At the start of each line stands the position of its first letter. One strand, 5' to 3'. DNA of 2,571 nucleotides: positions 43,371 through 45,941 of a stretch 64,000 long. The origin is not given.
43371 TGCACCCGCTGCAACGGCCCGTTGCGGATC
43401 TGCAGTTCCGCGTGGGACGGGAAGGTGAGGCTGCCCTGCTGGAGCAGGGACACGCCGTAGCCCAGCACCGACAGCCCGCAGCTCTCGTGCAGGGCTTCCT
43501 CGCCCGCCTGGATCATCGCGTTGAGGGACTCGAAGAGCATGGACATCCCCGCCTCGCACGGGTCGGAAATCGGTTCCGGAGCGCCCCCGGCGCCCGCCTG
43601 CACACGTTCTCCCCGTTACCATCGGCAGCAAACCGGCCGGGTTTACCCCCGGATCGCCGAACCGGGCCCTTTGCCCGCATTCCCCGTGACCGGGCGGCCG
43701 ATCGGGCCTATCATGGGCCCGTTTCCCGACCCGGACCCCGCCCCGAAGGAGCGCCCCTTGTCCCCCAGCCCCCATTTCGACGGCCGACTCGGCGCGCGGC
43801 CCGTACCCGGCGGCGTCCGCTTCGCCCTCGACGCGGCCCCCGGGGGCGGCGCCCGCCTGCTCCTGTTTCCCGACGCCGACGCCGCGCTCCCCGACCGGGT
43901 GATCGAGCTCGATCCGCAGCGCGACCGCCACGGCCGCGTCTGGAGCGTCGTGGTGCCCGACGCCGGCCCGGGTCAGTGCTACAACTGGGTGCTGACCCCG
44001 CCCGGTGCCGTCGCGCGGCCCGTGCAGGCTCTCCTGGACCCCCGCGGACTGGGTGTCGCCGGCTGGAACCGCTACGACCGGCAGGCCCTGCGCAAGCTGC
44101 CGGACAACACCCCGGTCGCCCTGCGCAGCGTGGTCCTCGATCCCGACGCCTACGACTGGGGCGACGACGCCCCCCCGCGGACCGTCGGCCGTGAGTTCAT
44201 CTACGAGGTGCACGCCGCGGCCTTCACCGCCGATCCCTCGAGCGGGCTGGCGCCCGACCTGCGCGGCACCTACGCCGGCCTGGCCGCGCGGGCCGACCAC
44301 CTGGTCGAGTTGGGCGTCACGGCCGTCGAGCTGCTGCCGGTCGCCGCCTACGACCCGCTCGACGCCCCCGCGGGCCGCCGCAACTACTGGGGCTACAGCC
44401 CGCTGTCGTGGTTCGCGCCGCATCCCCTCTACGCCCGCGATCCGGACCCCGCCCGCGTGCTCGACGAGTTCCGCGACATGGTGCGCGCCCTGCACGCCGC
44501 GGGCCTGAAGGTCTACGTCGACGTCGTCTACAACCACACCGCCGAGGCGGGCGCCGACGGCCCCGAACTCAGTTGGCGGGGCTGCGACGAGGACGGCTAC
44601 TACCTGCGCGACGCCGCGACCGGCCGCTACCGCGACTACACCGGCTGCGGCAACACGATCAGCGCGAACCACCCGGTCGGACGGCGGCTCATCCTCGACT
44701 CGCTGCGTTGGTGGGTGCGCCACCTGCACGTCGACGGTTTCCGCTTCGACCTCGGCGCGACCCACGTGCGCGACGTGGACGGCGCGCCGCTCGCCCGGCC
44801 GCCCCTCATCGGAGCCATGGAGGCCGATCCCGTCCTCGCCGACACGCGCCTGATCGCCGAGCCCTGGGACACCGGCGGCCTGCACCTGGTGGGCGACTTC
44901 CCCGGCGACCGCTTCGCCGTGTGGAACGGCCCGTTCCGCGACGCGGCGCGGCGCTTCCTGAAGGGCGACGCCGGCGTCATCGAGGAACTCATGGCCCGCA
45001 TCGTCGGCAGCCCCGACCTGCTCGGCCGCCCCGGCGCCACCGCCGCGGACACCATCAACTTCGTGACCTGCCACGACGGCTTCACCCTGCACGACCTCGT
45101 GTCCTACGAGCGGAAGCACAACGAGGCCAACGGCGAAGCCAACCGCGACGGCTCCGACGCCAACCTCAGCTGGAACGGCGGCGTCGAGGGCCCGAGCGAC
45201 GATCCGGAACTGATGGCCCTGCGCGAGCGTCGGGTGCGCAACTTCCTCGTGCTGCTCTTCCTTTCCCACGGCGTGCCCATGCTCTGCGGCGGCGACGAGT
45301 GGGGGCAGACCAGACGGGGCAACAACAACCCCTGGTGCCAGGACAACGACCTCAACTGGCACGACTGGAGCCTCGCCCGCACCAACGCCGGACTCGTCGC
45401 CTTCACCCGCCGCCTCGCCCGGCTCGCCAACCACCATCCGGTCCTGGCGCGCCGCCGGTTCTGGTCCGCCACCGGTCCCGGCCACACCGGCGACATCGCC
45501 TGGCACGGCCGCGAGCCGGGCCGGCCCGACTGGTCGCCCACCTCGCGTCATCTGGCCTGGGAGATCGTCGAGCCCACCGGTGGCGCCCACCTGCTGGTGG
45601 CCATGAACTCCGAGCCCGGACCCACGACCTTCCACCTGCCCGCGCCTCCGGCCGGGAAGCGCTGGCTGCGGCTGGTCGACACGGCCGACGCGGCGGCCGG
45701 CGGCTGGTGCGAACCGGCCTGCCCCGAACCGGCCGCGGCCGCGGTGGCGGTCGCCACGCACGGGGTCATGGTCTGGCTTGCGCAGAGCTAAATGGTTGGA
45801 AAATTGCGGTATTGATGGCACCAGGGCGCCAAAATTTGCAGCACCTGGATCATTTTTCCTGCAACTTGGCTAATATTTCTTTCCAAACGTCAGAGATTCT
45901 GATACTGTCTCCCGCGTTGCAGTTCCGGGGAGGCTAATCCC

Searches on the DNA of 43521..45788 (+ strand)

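Call 56: search_rna_families(sources=[L086, L088, L089, L099, L098, L113, L091], threshold=evalue, max_evalue=10)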
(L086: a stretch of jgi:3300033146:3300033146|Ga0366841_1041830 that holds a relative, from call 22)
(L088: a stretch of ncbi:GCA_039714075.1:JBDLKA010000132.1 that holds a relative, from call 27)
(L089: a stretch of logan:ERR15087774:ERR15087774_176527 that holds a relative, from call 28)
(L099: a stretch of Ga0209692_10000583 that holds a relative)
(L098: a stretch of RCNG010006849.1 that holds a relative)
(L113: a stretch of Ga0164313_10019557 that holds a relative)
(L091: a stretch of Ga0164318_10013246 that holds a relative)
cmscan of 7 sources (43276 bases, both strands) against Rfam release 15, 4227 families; matches with E-value up to 10: 8.
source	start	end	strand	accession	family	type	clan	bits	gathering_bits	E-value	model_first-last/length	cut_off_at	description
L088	1632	1659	+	RF03158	L31-Actinobacteria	Cis-reg; leader;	CL00118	29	35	0.095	1-48/48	no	L31-Actinobacteria ribosomal protein leader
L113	1770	1828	-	RF02067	STnc310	Gene; sRNA;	-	25.9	40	1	1-61/61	no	Salmonella enterica sRNA STnc310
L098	2635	2731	-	RF02226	sX7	Gene; sRNA;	-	25.4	55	0.62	1-95/95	no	Xanthomonas sRNA sX7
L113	1991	2053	+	RF01310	sR7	Gene; snRNA; snoRNA; CD-box;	-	20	37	2.4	1-57/57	no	Small nucleolar RNA sR7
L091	6001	6051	+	RF02965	CyVA-1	Gene; sRNA;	-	19.9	41.4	7.4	1-77/77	no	CyVA-1 RNA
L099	1606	1668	+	RF02353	BjrC68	Gene; sRNA;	-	17.8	39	3.6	1-82/82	no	Bradyrhizobiaceae sRNA BjrC68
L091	4276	4321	-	RF00032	Histone3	Cis-reg;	-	17.5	34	4.8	1-46/46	no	Histone 3' UTR stem-loop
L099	1255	1329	-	RF00622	CPEB3_ribozyme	Gene; ribozyme;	-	17.4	35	5.3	1-78/78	no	Mammalian CPEB3 ribozyme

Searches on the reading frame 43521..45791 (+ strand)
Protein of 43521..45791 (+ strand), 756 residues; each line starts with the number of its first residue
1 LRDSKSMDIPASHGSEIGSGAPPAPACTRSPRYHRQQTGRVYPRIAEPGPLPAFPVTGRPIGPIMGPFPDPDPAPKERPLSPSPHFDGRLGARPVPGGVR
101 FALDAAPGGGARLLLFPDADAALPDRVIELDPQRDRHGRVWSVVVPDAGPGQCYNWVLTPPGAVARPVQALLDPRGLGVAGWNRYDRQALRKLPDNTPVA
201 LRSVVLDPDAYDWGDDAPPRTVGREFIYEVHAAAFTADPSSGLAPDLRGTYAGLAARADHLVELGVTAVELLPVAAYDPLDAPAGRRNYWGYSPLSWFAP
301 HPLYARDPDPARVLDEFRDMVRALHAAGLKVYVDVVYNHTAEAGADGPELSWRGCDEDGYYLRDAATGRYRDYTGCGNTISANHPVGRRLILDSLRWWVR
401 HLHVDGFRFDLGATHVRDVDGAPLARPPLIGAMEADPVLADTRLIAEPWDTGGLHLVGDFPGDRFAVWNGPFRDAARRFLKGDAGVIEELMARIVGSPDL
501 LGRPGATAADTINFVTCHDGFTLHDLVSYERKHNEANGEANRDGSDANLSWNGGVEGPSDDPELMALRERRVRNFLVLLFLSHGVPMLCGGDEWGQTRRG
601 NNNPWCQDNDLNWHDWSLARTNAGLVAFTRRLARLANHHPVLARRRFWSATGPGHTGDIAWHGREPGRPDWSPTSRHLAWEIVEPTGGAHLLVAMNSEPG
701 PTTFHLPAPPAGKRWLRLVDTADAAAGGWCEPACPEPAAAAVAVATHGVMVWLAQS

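Call 10: search_protein_families(library=pfam, proteins=[window:43521-45791:+], max_evalue=0.01)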
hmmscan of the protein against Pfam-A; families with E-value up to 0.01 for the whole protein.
window:43521-45791:+ (756 aa): 4 families
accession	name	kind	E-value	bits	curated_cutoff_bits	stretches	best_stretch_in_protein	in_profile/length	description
PF21156.3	ISOA1-3_C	-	6.8e-12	46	27.3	1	661-725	2-64/106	Isoamylase 1-3, C-terminal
PF00128.31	Alpha-amylase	-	5.8e-10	39.4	22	1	246-342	13-94/446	Alpha amylase, catalytic domain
PF21331.3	Isoamylase_C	-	0.00016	22.5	27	1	679-727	26-76/107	Isoamylase, C-terminal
PF02922.24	CBM_48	-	0.0032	18.2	22.4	0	90-174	2-81/83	Carbohydrate-binding module 48 (Isoamylase N-terminal domain)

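Call 12: find_homologous_proteins(query=window:43521-45788:+, max_evalue=1e-50)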
Query window:43521-45788:+ (756 aa): 7988 proteins with E <= 1e-50 among 8000 candidates; the best 120 are listed.
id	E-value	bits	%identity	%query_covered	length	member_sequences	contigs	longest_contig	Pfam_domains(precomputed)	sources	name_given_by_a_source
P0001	0.0e+0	1594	100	90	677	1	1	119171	PF00128.32,PF21156.4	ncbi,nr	ncbi:glycogen debranching enzyme [bacterium]|nr:glycogen debranching enzyme [bacterium]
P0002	5.8e-292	989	65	90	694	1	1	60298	PF00128.32,PF21156.4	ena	-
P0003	7.1e-282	955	61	93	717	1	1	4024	PF00128.32,PF21156.4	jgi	-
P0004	7.2e-281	952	63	89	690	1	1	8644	PF02922.25,PF00128.32,PF21156.4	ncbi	-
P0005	8.4e-281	952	64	89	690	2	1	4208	PF02922.25,PF00128.32,PF21156.4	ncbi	-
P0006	5.9e-278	942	63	89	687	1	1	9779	PF02922.25,PF00128.32,PF21156.4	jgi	-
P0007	6.3e-277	939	61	91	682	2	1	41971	PF02922.25,PF00128.32,PF21156.4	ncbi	-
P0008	5.4e-271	919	60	89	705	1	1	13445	PF02922.25,PF00128.32,PF21156.4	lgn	-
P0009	2.2e-269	914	61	89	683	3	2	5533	PF02922.25,PF00128.32,PF21156.4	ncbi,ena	-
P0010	4.7e-261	887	60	90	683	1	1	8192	PF02922.25,PF00128.32,PF21156.4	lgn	-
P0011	5.2e-257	873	58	89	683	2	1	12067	PF02922.25,PF00128.32,PF21156.4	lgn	-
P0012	9.9e-247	839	58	88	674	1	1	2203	PF02922.25,PF00128.32,PF21156.4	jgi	-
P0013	6.7e-246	836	55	89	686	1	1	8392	PF02922.25,PF00128.32,PF21156.4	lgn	-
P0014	3.4e-243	827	57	88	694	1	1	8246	PF02922.25,PF00128.32,PF21156.4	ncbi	ncbi:MAG: glycogen debranching protein GlgX [Candidatus Krumholzibacteriota bacterium]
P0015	1.7e-242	825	55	90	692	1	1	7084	PF02922.25,PF00128.32,PF21156.4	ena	-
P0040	2.0e-228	779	57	85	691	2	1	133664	PF02922.25,PF00128.32,PF21156.4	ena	-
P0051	2.3e-225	768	55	88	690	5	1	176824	PF02922.25,PF00128.32,PF21156.4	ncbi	ncbi:MAG: glycogen debranching protein GlgX [Candidatus Krumholzibacteriia bacterium]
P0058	3.4e-223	761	51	92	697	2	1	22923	PF02922.25,PF00128.32,PF21331.5,PF21156.4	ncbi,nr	ncbi:MAG: glycogen debranching protein GlgX [Gemmatimonadales bacterium]|nr:glycogen debranching pro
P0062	4.1e-222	758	56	84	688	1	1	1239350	PF02922.25,PF00128.32,PF21156.4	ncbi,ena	-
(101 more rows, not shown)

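Call 13: find_encoding_contigs(protein=P0002, flank=6000, max_places=2)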
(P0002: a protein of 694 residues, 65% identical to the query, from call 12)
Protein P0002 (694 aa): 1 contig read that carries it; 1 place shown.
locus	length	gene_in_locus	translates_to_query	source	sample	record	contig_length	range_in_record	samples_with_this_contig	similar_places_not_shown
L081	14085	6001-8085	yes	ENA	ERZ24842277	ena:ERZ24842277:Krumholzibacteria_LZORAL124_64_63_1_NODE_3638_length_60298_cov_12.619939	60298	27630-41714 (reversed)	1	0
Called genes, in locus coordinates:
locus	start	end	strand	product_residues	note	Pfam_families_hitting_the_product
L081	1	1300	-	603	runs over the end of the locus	PF00009:GTP_EFTU, PF01926:MMR_HSR1 (weak), PF22042:EF-G_D2, PF03144:GTP_EFTU_D2, PF00679:EFG_C, PF21018:BipA_C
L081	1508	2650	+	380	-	PF01978:TrmB (weak)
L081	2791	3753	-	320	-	PF00781:DAGK_cat, PF01513:NAD_kinase (weak), PF19279:YegS_C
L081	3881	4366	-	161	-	-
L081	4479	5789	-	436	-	PF07238:PilZ (weak)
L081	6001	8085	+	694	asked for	PF00128:Alpha-amylase, PF21156:ISOA1-3_C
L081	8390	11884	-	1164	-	PF04357:TamB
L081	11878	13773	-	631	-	PF07244:POTRA (faint), PF01103:Omp85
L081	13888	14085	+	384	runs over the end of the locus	PF00266:Aminotran_5, PF00155:Aminotran_1_2 (weak), PF01212:Beta_elim_lyase, PF01041:DegT_DnrJ_EryC1 (weak)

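Call 14: find_encoding_contigs(protein=P0007, flank=6000, max_places=2)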
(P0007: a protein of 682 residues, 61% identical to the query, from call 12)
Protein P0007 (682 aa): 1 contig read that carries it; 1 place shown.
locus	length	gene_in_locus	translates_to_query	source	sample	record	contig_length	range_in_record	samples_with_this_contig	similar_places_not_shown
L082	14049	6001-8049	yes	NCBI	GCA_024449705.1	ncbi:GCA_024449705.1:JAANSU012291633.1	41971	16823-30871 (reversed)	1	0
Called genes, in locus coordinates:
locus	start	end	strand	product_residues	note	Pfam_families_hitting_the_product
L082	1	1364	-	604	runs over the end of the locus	PF00009:GTP_EFTU, PF01926:MMR_HSR1 (weak), PF22042:EF-G_D2 (weak), PF03144:GTP_EFTU_D2, PF00679:EFG_C, PF21018:BipA_C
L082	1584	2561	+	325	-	PF01978:TrmB (weak)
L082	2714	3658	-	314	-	PF00781:DAGK_cat, PF01513:NAD_kinase (weak), PF19279:YegS_C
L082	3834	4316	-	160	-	-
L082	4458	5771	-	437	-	PF07238:PilZ (weak)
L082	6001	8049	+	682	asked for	PF02922:CBM_48, PF00128:Alpha-amylase, PF21156:ISOA1-3_C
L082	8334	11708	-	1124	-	PF04357:TamB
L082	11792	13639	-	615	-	PF07244:POTRA (faint), PF01103:Omp85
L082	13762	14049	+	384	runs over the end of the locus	PF00266:Aminotran_5, PF01212:Beta_elim_lyase (weak), PF01041:DegT_DnrJ_EryC1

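Call 15: find_encoding_contigs(protein=P0001, flank=6000, max_places=2)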
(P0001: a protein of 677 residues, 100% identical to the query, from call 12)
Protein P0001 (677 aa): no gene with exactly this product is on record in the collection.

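Call 20: find_encoding_contigs(protein=P0008, flank=3000, max_places=2)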
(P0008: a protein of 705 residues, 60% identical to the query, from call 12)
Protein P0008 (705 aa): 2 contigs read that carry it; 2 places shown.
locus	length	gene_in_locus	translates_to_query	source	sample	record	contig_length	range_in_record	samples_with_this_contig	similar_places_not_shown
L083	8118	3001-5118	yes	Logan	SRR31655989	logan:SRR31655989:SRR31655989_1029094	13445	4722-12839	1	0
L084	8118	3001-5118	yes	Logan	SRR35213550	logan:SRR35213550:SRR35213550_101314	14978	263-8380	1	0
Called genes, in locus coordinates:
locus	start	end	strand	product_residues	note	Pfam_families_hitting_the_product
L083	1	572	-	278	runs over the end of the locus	PF00781:DAGK_cat, PF01513:NAD_kinase (weak), PF19279:YegS_C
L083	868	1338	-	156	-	-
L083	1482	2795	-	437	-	PF07238:PilZ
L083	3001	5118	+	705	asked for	PF02922:CBM_48, PF00128:Alpha-amylase, PF21156:ISOA1-3_C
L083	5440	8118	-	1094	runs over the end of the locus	?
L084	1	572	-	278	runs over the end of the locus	PF00781:DAGK_cat, PF01513:NAD_kinase (weak), PF19279:YegS_C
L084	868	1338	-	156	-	-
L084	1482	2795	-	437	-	PF07238:PilZ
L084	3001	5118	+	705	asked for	PF02922:CBM_48, PF00128:Alpha-amylase, PF21156:ISOA1-3_C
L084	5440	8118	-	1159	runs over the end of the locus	PF04357:TamB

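Call 21: find_encoding_contigs(protein=P0011, flank=3000, max_places=2)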
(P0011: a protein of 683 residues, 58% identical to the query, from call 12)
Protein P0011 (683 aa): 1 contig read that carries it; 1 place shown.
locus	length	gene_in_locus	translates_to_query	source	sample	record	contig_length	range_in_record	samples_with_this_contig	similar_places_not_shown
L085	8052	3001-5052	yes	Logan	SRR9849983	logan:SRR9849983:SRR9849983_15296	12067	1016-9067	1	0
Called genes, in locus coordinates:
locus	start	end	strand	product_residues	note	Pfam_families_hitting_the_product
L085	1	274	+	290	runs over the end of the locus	PF01978:TrmB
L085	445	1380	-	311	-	PF00781:DAGK_cat, PF01513:NAD_kinase (weak), PF19279:YegS_C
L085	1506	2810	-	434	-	PF07238:PilZ (weak)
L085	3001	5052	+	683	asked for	PF02922:CBM_48, PF00128:Alpha-amylase, PF21156:ISOA1-3_C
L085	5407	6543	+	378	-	PF00266:Aminotran_5, PF01212:Beta_elim_lyase (weak), PF01041:DegT_DnrJ_EryC1 (weak)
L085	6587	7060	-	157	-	PF02082:Rrf2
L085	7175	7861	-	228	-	-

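Call 22: find_encoding_contigs(protein=P0006, flank=3000, max_places=2)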
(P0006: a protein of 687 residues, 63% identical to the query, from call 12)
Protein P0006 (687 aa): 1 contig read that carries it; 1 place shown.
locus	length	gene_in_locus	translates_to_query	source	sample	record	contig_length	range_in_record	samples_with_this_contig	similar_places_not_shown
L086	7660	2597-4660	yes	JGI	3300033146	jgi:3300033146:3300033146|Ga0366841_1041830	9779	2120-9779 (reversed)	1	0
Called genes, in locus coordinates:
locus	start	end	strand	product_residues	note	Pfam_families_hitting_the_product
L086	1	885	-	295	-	?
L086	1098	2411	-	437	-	PF07238:PilZ (weak)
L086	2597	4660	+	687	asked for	PF02922:CBM_48, PF00128:Alpha-amylase, PF21156:ISOA1-3_C (weak)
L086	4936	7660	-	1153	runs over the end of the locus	PF04357:TamB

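Call 26: find_encoding_contigs(protein=P0051, flank=3000, max_places=1)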
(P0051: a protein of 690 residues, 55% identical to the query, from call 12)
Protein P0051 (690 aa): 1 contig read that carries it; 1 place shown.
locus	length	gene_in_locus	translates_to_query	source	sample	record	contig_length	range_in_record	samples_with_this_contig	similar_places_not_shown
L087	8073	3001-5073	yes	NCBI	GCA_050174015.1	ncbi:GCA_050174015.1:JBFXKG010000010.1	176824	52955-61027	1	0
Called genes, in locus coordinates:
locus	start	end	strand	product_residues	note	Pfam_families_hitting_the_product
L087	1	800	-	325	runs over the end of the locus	PF00781:DAGK_cat, PF01513:NAD_kinase (weak), PF19279:YegS_C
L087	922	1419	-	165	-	-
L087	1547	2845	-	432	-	PF07238:PilZ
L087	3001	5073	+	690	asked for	PF02922:CBM_48, PF00128:Alpha-amylase, PF21156:ISOA1-3_C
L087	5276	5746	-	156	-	PF02082:Rrf2, PF12802:MarR_2 (weak)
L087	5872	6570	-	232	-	-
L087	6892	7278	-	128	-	PF00072:Response_reg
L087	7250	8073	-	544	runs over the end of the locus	PF00072:Response_reg, PF00512:HisKA, PF02518:HATPase_c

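Call 27: find_encoding_contigs(protein=P0014, flank=3000, max_places=1)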
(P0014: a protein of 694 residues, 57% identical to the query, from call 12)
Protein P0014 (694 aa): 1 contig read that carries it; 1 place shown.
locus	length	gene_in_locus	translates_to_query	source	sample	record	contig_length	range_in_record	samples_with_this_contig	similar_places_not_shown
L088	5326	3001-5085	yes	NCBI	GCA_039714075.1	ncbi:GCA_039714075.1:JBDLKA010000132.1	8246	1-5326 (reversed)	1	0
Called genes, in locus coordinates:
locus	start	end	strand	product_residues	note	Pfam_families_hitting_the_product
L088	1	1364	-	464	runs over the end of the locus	PF12838:Fer4_7 (weak)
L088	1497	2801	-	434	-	PF07238:PilZ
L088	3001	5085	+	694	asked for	PF02922:CBM_48, PF00128:Alpha-amylase, PF21156:ISOA1-3_C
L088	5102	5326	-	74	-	?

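Call 28: find_encoding_contigs(protein=P0010, flank=3000, max_places=1)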
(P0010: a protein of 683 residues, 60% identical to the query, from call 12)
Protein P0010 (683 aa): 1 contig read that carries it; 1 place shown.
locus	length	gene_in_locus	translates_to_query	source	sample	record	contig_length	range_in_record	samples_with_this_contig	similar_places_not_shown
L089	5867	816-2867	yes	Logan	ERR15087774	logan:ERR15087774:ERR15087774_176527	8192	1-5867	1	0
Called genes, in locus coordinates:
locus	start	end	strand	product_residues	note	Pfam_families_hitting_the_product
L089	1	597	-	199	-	?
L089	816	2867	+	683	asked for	PF02922:CBM_48, PF00128:Alpha-amylase (weak), PF21156:ISOA1-3_C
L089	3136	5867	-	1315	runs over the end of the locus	PF04357:TamB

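Call 73: find_encoding_contigs(protein=P0062, flank=3000, max_places=1)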
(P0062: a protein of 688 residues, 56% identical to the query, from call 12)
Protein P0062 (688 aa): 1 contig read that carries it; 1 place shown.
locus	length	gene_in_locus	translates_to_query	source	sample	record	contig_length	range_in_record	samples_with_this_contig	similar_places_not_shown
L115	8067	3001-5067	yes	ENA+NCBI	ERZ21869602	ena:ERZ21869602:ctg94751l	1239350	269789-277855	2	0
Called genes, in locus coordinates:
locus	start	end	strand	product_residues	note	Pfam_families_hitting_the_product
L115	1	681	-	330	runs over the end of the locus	PF00781:DAGK_cat, PF01513:NAD_kinase (weak), PF19279:YegS_C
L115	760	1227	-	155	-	-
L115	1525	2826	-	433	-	PF07238:PilZ (weak)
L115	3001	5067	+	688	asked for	PF02922:CBM_48, PF00128:Alpha-amylase, PF21156:ISOA1-3_C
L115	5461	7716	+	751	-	PF01734:Patatin, PF01103:Omp85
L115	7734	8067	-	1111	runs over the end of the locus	PF04357:TamB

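Call 74: find_encoding_contigs(protein=P0058, flank=3000, max_places=1)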
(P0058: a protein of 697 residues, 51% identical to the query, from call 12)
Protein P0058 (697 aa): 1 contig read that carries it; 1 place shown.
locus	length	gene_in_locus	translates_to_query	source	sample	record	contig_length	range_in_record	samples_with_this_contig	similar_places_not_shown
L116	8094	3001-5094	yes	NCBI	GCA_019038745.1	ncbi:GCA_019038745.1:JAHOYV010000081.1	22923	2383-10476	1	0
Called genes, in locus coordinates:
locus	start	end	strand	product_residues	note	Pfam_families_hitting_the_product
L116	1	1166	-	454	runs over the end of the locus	PF12838:Fer4_7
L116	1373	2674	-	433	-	PF07238:PilZ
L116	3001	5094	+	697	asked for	PF02922:CBM_48, PF21331:Isoamylase_C (faint), PF00128:Alpha-amylase, PF21156:ISOA1-3_C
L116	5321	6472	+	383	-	PF00266:Aminotran_5, PF01212:Beta_elim_lyase (weak), PF01041:DegT_DnrJ_EryC1 (weak)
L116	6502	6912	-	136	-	PF02082:Rrf2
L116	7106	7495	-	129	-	PF00072:Response_reg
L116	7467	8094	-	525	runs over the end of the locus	PF00072:Response_reg, PF00512:HisKA, PF02518:HATPase_c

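Call 75: find_encoding_contigs(protein=P0040, flank=3000, max_places=1)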
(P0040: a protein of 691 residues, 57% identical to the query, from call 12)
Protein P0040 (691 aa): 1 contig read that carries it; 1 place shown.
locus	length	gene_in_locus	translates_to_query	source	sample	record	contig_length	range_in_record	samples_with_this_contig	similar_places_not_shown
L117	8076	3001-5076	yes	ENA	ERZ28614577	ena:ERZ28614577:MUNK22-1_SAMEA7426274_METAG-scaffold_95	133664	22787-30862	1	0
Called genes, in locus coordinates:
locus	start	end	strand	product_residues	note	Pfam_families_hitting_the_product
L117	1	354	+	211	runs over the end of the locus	PF00440:TetR_N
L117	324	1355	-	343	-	PF00781:DAGK_cat, PF01513:NAD_kinase (faint), PF19279:YegS_C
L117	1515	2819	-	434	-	PF07238:PilZ (weak)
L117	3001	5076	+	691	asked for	PF02922:CBM_48, PF00128:Alpha-amylase (weak), PF21156:ISOA1-3_C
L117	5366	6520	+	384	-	PF00266:Aminotran_5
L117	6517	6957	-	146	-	PF02082:Rrf2, PF12802:MarR_2 (weak)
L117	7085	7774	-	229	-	-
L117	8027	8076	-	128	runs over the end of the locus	PF00072:Response_reg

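Call 84: search_protein_families(library=ncbifam, proteins=[window:43758-45791:+], max_evalue=0.00001)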
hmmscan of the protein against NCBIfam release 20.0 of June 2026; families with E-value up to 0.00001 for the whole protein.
window:43758-45791:+ (677 aa): 13 families
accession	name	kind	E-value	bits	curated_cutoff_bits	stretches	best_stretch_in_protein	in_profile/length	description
TIGR02100.1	glgX_debranch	equivalog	3.8e-174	580.5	640.9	1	10-646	6-664/688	glycogen debranching protein GlgX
NF002983.0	PRK03705.1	equivalog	1.3e-135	453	901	1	12-628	13-623/658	glycogen debranching protein GlgX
NF011082.0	PRK14510.1-1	equivalog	2.2e-115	386.5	2511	1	136-653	146-669/1410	bifunctional glycogen debranching protein GlgX/4-alpha-glucanotransferase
TIGR02104.1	pulA_typeI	equivalog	8.8e-58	195.8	504.5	2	142-333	124-321/605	type I pullulanase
TIGR02102.1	pullulan_Gpos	equivalog_domain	5.2e-33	113.9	1042.25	1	91-336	399-647/1113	pullulanase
TIGR02103.1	pullul_strch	subfamily_domain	4.2e-32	111.1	697.6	1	211-340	380-508/900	pullulanase-type alpha-1,6-glucosidase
TIGR02402.1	trehalose_TreZ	equivalog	4e-29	101.3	538.8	1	120-331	68-245/545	malto-oligosyltrehalose trehalohydrolase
NF008967.0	PRK12313.1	equivalog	3.3e-16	58.8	577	1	147-331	149-309/633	1,4-alpha-glucan branching protein GlgB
NF003811.1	PRK05402.1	equivalog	4.9e-15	55.1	741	1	59-332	65-302/619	1,4-alpha-glucan branching protein GlgB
NF041321.1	Alpha-amyl_MalA_Halo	equivalog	6.6e-09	34.7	875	1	139-332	253-426/666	alpha-amylase MalA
TIGR01515.1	branching_enzym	equivalog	2.3e-08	33.1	463.95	1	171-334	149-293/607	1,4-alpha-glucan branching enzyme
NF011293.0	PRK14705.1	equivalog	9.2e-08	30.1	2376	1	180-335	773-908/1224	1,4-alpha-glucan branching enzyme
TIGR02456.1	treS_nterm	equivalog_domain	8.4e-07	27.9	678.35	1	147-263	7-103/539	maltose alpha-D-glucosyltransferase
